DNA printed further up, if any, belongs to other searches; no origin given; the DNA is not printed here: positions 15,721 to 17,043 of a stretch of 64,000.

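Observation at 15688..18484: Compact RiPP-like operon: 22-codon ORF, hairpin, MccB/PaaA-like E1 adenylyltransferase, and an overlapping ABC-F ATPase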

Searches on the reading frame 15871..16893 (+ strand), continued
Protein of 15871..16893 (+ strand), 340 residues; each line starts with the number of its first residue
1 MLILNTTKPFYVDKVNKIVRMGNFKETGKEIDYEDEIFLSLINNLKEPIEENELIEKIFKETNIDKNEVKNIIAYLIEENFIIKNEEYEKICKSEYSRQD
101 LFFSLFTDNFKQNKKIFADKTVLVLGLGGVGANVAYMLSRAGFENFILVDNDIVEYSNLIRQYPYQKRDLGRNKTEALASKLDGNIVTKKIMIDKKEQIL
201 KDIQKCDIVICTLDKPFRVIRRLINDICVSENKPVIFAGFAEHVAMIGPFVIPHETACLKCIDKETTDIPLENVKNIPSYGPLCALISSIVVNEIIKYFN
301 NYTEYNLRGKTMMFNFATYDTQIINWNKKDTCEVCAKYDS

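Call 38: find_encoding_contigs(protein=P0112, flank=5000, max_places=2)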
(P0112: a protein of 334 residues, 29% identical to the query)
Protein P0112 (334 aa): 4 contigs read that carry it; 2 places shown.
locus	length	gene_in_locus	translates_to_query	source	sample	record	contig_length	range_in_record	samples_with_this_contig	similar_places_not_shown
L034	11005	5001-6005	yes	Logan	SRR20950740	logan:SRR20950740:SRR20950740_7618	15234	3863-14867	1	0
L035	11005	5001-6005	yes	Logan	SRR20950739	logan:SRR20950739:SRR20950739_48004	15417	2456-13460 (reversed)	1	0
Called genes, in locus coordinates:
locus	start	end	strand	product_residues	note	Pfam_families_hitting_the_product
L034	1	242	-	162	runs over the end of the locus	PF01257:2Fe-2S_thioredx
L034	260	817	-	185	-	-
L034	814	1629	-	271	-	PF01226:Form_Nir_trans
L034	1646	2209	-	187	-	PF12804:NTP_transf_3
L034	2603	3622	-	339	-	PF13353:Fer4_12 (weak), PF04055:Radical_SAM, PF06463:Mob_synth_C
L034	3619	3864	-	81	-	PF02597:ThiS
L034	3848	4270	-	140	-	PF02391:MoaE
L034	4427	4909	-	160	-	PF01967:MoaC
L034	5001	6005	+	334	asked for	PF00899:ThiF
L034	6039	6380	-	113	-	PF06133:Com_YlbF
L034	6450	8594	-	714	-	PF00912:Transgly, PF00905:Transpeptidase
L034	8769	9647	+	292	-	PF00849:PseudoU_synth_2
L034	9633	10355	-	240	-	PF01479:S4, PF00849:PseudoU_synth_2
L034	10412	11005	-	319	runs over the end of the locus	?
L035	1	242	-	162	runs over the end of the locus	PF01257:2Fe-2S_thioredx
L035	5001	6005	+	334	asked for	PF00899:ThiF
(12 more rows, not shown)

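Call 39: find_encoding_contigs(protein=P0114, flank=5000, max_places=2)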
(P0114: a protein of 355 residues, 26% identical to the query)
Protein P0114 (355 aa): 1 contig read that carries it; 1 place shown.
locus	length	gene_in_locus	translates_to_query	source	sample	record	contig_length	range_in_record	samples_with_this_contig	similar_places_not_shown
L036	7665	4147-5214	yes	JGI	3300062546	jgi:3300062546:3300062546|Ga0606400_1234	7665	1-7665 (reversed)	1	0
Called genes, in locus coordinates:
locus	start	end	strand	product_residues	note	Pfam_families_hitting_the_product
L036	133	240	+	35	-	-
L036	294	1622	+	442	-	PF04055:Radical_SAM, PF13186:SPASM (weak)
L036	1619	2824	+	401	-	PF05977:MFS_3, PF07690:MFS_1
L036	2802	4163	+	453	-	PF01168:Ala_racemase_N, PF02784:Orn_Arg_deC_N, PF09860:DUF2087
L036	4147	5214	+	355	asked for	PF00899:ThiF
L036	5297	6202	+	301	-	PF04389:Peptidase_M28, PF05343:Peptidase_M42 (faint), PF01546:Peptidase_M20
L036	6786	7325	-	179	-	-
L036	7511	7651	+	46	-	-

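Call 42: search_protein_families(library=pfam, proteins=[L032:2134-3228:+, L032:3225-4052:+, L032:264-602:-], max_evalue=1)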
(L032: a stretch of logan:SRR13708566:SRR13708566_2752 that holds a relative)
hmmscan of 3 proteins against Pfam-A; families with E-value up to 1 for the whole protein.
L032:2134-3228:+ (364 aa): 1 family
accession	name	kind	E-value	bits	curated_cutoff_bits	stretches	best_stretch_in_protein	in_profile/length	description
PF02163.28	Peptidase_M50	-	0.00081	19.2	27.2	1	145-273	3-106/221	Peptidase family M50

L032:3225-4052:+ (275 aa): 2 families
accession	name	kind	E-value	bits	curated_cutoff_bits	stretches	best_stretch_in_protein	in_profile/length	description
PF12697.13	Abhydrolase_6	-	1.9e-05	25.9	26.3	1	24-132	1-96/217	Alpha/beta hydrolase family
PF00561.26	Abhydrolase_1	-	4.2e-05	23.8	25.8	1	23-111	2-88/245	alpha/beta hydrolase fold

L032:264-602:- (112 aa): 6 families
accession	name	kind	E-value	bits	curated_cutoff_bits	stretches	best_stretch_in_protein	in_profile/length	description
PF02042.20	RWP-RK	-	0.0026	18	29.3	1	5-32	9-36/49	RWP-RK domain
PF04967.18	HTH_10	-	0.0089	16.3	23.1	1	10-31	25-46/53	HTH DNA binding domain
PF13411.12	MerR_1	-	0.036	14.6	21.6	1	10-42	2-34/69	MerR HTH family regulatory protein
PF00196.25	GerE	-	0.052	13.6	23.5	1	8-32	17-41/57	Bacterial regulatory proteins, luxR family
PF05531.17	NPV_P10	-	0.17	12.8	29.8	1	73-109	23-62/75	Nucleopolyhedrovirus P10 protein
PF00165.29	HTH_AraC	-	0.19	12.4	26.6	0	83-96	3-16/42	Bacterial regulatory helix-turn-helix proteins, AraC family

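Call 43: search_solved_structures(query=L032:2134-3228:+, max_evalue=1)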
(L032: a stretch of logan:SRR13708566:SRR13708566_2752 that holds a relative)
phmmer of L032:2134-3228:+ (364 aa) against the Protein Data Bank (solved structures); distinct sequences matched with E-value up to 1: 1.
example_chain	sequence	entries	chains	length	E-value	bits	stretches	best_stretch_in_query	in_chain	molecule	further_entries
6xyw_Ap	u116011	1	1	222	0.8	12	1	4-56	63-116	At1g24240/F3I6_17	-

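Call 59: search_protein_families(library=padloc, proteins=[window:15871-16893:+], max_evalue=0.001)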
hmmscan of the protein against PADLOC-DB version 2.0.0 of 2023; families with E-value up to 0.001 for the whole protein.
window:15871-16893:+ (340 aa): 31 families (the best 25 are shown)
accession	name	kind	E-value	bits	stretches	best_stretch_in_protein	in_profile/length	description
PDLC00855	E1-E2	-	1.9e-16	58.2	1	111-211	294-404/579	E1-E2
PDLC00836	E1-E2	-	1.5e-14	51.5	1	115-261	337-489/602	E1-E2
PDLC00829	E1-E2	-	2e-14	51.5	1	117-244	169-299/426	E1-E2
PDLC00857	E1-E2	-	2.5e-14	50.7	1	115-232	342-458/589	E1-E2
PDLC00848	E1-E2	-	9.6e-14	48.6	1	117-212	372-473/607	E1-E2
PDLC00837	E1-E2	-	2.6e-13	47.6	1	115-273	321-491/593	E1-E2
PDLC00832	E1-E2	-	4.4e-13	46.3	1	107-212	326-436/588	E1-E2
PDLC00844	E1-E2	-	1.1e-12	45.4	1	115-210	272-372/489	E1-E2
PDLC00841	E1-E2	-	1.2e-12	45.4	1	56-265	292-502/590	E1-E2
PDLC00843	E1-E2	-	1.9e-12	44.5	1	117-261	316-464/575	E1-E2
PDLC00847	E1-E2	-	6.7e-12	42.6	1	116-246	283-415/523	E1-E2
PDLC00828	E1-E2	-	1.1e-11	42.7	1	118-243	174-302/431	E1-E2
PDLC00835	E1-E2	-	1.2e-11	41.7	1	115-239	369-493/778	E1-E2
PDLC00839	E1-E2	-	2e-11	40.9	1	116-210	367-466/602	E1-E2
PDLC00830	E1-E2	-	5.8e-11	39.4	1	97-238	291-432/551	E1-E2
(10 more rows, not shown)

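Call 61: search_solved_structures(query=A3, max_evalue=1)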
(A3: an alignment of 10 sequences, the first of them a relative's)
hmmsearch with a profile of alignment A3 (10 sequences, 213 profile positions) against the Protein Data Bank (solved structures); distinct sequences matched with E-value up to 1: 21.
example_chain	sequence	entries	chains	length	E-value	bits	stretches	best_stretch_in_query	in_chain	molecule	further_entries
7qf7_A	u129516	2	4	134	0.14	15.2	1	51-150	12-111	Protein phosphatase 1 regulatory subunit 3C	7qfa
2v74_B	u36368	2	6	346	0.81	12.6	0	39-105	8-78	HISTONE-ARGININE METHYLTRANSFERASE CARM1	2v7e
3b3f_A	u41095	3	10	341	0.86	12.6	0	39-105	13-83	Histone-arginine methyltransferase CARM1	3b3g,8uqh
7fai_A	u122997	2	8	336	0.86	12.6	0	39-105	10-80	Histone-arginine methyltransferase CARM1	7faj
5dwq_A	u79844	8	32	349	0.87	12.6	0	39-105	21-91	Histone-arginine methyltransferase CARM1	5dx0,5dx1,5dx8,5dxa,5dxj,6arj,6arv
6s77_A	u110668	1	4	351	0.87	12.6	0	39-105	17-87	Histone-arginine methyltransferase CARM1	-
6s70_A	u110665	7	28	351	0.87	12.5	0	39-105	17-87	Histone-arginine methyltransferase CARM1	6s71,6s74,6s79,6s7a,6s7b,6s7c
4ikp_A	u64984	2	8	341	0.87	12.5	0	39-105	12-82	Histone-arginine methyltransferase CARM1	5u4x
2y1w_A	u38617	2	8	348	0.87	12.5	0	39-105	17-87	HISTONE-ARGININE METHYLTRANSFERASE CARM1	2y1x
8g2h_A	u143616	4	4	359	0.88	12.5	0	39-105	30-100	Histone-arginine methyltransferase CARM1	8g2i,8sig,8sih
6izq_A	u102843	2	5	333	0.89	12.5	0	39-105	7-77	Histone-arginine methyltransferase CARM1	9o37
7puq_A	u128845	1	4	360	0.9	12.5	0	39-105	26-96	Histone-arginine methyltransferase CARM1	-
5ih3_A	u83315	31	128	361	0.9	12.5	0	39-105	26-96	Histone-arginine methyltransferase CARM1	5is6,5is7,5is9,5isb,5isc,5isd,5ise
9o6h_A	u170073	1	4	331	0.92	12.5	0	39-105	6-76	Histone-arginine methyltransferase CARM1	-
5isa_C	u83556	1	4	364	0.92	12.5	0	39-105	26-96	Histone-arginine methyltransferase CARM1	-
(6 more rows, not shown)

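Call 62: search_protein_families(library=ncbifam, proteins=[L020:5050-5700:-, L032:2134-3228:+, L032:3225-4052:+], max_evalue=0.1)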
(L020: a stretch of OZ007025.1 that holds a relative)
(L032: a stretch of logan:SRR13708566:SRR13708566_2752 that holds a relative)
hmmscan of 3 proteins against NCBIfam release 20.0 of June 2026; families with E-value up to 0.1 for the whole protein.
L020:5050-5700:- (216 aa): 1 family
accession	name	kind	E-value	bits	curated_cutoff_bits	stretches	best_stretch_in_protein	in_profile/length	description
NF041360.1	GntF_guanitoxin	equivalog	0.00055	19.1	60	1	43-126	30-110/273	guanitoxin biosynthesis pre-guanitoxin forming N-methyltransferase GntF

L032:2134-3228:+ (364 aa): 1 family
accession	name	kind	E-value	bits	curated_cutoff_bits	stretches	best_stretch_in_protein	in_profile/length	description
NF041824.1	daptide_HExxH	equivalog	0.045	12.9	300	1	191-347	211-368/379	daptide biosynthesis intramembrane metalloprotease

L032:3225-4052:+ (275 aa): 12 families
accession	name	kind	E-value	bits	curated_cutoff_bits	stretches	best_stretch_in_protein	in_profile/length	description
TIGR01250.1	pro_imino_pep_2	subfamily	5.4e-05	22.9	167.65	1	5-123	9-127/288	proline iminopeptidase-family hydrolase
TIGR03611.1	RutD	equivalog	0.00015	21.2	238.5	1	21-131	13-120/258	pyrimidine utilization protein D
NF045945.1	ProImpepLactob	equivalog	0.00029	20.4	400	1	31-113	36-118/293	proline iminopeptidase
NF011457.0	PRK14875.1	equivalog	0.00056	19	307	1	16-106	127-212/372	acetoin dehydrogenase dihydrolipoyllysine-residue acetyltransferase subunit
TIGR02427.1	protocat_pcaD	equivalog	0.00089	18.7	255.85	1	11-112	3-99/251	3-oxoadipate enol-lactonase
NF002938.0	PRK03592.1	equivalog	0.0029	17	241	1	22-103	31-107/298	haloalkane dehalogenase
TIGR03695.1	menH_SHCHC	equivalog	0.0033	16.9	208.55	1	24-123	5-102/252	2-succinyl-6-hydroxy-2,4-cyclohexadiene-1-carboxylate synthase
NF007954.0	PRK10673.1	equivalog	0.01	15.1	399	1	49-112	40-101/255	esterase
NF002043.0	PRK00870.1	subfamily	0.012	15.1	265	1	17-149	42-170/302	haloalkane dehalogenase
TIGR03056.1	bchO_mg_che_rel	equivalog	0.02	13.9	172.55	1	25-110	32-113/278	alpha/beta fold hydrolase BchO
NF045632.1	hydroxlase_HsaD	equivalog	0.04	12.8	400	1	16-100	29-112/290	4,5:9,10-diseco-3-hydroxy-5,9,17-trioxoandrosta-1(10),2-diene-4-oate hydrolase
NF002611.0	PRK02260.3-4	equivalog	0.072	12.8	277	0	182-234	81-134/158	S-ribosylhomocysteine lyase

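Call 74: find_homologous_proteins(query=P0111, max_evalue=1e-20)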
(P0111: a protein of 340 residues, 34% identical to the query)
Query P0111 (340 aa): 7 proteins with E <= 1e-20 among 1812 candidates.
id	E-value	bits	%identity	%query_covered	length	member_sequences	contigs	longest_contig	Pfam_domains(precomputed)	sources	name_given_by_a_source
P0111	1.9e-219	746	100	100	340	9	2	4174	PF00899.28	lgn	-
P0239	1.8e-133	463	60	99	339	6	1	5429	PF00899.28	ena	-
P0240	3.6e-115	403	53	99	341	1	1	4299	PF00899.28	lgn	-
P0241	1.9e-78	282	43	99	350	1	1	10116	PF00899.28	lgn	-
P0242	1.4e-75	273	42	99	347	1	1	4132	PF00899.28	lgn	-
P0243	1.6e-64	237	36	98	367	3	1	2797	PF00899.28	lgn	-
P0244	7.9e-64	234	33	98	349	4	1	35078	PF00899.28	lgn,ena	-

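Call 75: find_encoding_contigs(protein=P0241, flank=5000, max_places=1)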
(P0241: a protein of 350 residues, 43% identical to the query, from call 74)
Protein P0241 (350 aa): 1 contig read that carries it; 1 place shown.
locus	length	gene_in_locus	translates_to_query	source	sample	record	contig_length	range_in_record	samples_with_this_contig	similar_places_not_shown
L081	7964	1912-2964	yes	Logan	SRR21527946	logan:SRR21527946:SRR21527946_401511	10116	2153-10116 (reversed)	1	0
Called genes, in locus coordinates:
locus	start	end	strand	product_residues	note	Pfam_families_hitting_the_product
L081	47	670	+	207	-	PF13958:ToxN_toxin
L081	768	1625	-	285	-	-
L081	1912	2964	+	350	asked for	PF00899:ThiF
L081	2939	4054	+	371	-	-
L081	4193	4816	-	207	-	PF20434:BD-FAE (weak), PF00326:Peptidase_S9 (weak)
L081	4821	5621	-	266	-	PF01061:ABC2_membrane, PF12698:ABC2_membrane_3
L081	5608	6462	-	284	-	PF00005:ABC_tran, PF02463:SMC_N (faint), PF13555:AAA_29 (faint), PF13304:AAA_21 (weak)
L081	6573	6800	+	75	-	PF07746:LigA (weak)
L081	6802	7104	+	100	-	-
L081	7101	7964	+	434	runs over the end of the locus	PF25816:RamC_N, PF00069:Pkinase, PF07714:PK_Tyr_Ser-Thr (weak)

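Call 76: find_encoding_contigs(protein=P0244, flank=5000, max_places=1)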
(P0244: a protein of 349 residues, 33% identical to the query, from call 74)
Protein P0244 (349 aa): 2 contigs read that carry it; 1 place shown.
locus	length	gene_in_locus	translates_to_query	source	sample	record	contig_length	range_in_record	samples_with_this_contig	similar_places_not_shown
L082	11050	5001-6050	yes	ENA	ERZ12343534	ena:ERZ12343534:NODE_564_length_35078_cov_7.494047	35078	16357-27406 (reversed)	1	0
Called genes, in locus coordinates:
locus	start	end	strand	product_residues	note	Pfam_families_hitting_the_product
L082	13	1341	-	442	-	PF27482:Beta-prop_YycP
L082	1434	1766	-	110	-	-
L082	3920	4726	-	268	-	-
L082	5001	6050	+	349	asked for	PF00899:ThiF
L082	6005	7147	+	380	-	-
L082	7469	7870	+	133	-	-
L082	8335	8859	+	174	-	-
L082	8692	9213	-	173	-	PF05656:DUF805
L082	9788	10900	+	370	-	PF00872:Transposase_mut (weak)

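Call 77: find_encoding_contigs(protein=P0239, flank=5000, max_places=1)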
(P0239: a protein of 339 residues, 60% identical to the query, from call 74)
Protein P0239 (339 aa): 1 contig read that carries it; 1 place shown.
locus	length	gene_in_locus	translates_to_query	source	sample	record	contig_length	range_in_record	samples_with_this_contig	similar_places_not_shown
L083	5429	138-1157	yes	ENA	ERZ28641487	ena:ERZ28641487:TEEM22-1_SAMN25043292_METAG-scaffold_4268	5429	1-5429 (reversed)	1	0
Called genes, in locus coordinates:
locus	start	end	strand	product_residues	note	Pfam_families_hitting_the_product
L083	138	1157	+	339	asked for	PF00899:ThiF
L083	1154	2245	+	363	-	-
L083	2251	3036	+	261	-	-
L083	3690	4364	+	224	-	-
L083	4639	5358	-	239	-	PF13276:HTH_21 (weak), PF00665:rve, PF13683:rve_3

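Call 80: search_protein_families(library=pfam, proteins=[L081:2939-4054:+, L082:6005-7147:+, L083:1154-2245:+, L083:2251-3036:+], max_evalue=0.1)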
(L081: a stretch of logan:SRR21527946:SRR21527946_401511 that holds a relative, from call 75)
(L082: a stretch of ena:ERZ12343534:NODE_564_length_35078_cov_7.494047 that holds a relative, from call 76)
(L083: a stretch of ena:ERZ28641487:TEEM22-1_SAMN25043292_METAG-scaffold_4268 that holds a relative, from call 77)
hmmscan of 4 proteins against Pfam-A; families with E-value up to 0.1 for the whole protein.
L081:2939-4054:+ (371 aa): 1 family
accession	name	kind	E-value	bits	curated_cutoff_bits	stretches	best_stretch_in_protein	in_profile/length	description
PF02163.28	Peptidase_M50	-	0.00016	21.6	27.2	1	161-343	7-164/221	Peptidase family M50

L082:6005-7147:+ (380 aa): 0 families

L083:1154-2245:+ (363 aa): 1 family
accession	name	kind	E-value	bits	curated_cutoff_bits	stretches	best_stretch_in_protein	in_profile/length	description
PF02163.28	Peptidase_M50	-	0.0014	18.5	27.2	1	150-257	7-106/221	Peptidase family M50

L083:2251-3036:+ (261 aa): 0 families
